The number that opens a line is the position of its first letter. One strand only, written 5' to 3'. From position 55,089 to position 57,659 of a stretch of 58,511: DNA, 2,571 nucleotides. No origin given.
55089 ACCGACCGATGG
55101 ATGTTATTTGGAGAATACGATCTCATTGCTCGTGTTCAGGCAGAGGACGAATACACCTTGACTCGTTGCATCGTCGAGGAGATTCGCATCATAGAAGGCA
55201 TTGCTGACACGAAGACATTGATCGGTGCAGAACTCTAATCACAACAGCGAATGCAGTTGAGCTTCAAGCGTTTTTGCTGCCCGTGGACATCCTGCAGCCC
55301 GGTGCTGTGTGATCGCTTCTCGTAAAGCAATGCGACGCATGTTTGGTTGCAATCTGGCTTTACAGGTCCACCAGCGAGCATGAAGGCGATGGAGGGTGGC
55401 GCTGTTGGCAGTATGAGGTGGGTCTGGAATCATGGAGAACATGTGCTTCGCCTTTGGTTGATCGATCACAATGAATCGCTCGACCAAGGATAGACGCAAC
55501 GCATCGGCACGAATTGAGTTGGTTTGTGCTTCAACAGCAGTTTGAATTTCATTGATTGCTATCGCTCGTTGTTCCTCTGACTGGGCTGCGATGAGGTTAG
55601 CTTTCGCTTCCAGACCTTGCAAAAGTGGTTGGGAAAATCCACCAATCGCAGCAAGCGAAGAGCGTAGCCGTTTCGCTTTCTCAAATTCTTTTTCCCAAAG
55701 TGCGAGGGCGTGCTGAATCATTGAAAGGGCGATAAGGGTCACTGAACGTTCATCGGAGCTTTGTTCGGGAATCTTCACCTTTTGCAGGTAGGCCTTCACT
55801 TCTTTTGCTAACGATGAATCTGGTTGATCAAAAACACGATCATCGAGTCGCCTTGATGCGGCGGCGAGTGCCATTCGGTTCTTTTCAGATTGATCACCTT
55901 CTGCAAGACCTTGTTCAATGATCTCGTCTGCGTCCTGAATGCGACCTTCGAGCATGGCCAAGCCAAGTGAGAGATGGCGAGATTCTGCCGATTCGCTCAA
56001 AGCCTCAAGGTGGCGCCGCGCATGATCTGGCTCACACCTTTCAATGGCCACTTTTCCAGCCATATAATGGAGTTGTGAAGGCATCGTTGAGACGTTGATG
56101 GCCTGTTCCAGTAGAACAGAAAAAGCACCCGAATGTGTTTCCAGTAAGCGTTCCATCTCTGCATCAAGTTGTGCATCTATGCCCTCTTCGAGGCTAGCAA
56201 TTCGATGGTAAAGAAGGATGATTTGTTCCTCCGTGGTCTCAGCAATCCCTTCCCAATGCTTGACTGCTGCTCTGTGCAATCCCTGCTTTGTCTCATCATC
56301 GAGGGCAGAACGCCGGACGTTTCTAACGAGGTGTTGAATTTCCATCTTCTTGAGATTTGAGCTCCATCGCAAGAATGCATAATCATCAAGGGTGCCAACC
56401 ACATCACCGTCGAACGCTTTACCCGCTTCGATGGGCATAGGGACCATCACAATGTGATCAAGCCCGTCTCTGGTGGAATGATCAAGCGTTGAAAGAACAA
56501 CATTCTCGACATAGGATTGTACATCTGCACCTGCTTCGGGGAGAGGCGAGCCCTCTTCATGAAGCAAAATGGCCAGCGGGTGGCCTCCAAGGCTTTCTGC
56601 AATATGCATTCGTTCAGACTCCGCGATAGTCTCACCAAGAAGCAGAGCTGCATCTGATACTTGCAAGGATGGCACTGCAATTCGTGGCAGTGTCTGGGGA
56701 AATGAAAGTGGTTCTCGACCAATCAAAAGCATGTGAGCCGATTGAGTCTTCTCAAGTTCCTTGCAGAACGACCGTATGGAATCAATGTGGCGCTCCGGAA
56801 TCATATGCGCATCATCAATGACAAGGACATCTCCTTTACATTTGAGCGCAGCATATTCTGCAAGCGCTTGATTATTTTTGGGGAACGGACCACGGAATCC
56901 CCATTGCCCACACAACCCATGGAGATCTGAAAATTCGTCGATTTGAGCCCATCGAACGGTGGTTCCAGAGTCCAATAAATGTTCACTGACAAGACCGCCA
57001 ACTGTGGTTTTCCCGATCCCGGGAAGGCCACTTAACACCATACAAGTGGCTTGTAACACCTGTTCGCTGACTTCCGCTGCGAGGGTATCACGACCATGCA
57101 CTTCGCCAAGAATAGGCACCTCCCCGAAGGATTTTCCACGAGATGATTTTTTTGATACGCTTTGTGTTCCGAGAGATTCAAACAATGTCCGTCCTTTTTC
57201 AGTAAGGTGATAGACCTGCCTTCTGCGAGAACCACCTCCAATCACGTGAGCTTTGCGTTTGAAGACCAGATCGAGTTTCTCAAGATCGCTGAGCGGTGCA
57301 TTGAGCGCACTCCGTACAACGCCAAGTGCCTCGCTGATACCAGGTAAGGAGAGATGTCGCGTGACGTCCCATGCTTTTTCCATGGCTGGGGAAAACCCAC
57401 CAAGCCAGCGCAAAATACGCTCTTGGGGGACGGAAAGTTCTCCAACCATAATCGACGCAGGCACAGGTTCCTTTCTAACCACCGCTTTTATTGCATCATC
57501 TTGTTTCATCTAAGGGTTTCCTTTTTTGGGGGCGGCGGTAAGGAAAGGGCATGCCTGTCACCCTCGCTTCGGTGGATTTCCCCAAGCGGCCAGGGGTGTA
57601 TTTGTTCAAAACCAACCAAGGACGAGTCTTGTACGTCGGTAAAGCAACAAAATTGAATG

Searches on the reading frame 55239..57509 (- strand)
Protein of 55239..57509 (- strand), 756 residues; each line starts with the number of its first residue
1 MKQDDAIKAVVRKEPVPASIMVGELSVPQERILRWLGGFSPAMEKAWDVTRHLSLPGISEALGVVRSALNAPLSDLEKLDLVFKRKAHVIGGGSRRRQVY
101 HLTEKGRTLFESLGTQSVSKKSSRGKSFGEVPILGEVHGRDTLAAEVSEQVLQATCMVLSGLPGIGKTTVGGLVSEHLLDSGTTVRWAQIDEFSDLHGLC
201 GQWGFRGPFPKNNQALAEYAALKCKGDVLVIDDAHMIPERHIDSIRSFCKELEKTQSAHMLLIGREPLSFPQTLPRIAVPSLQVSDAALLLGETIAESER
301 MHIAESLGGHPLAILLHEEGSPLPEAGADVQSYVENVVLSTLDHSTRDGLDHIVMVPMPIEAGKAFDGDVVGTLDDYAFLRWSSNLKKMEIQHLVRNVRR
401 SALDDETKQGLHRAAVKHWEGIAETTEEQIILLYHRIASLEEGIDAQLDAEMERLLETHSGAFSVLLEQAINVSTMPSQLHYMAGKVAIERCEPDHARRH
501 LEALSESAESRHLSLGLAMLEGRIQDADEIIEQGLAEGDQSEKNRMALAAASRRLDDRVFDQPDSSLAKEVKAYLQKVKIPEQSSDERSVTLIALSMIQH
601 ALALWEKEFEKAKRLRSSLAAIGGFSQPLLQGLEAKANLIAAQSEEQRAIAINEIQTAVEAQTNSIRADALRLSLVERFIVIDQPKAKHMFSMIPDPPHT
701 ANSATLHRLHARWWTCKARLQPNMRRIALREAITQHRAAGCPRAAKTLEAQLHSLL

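Call 62: search_protein_families(library=pfam, proteins=[window:55239-57509:-], max_evalue=0.001)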
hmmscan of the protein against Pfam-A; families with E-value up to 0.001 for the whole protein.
window:55239-57509:- (756 aa): 2 families
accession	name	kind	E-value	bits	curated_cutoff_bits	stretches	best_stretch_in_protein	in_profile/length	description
PF13401.12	AAA_22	-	3.2e-07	31.2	27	1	153-267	4-125/130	AAA domain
PF00004.35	AAA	-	0.00085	20.2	21.2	0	157-264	1-108/131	ATPase family associated with various cellular activities (AAA)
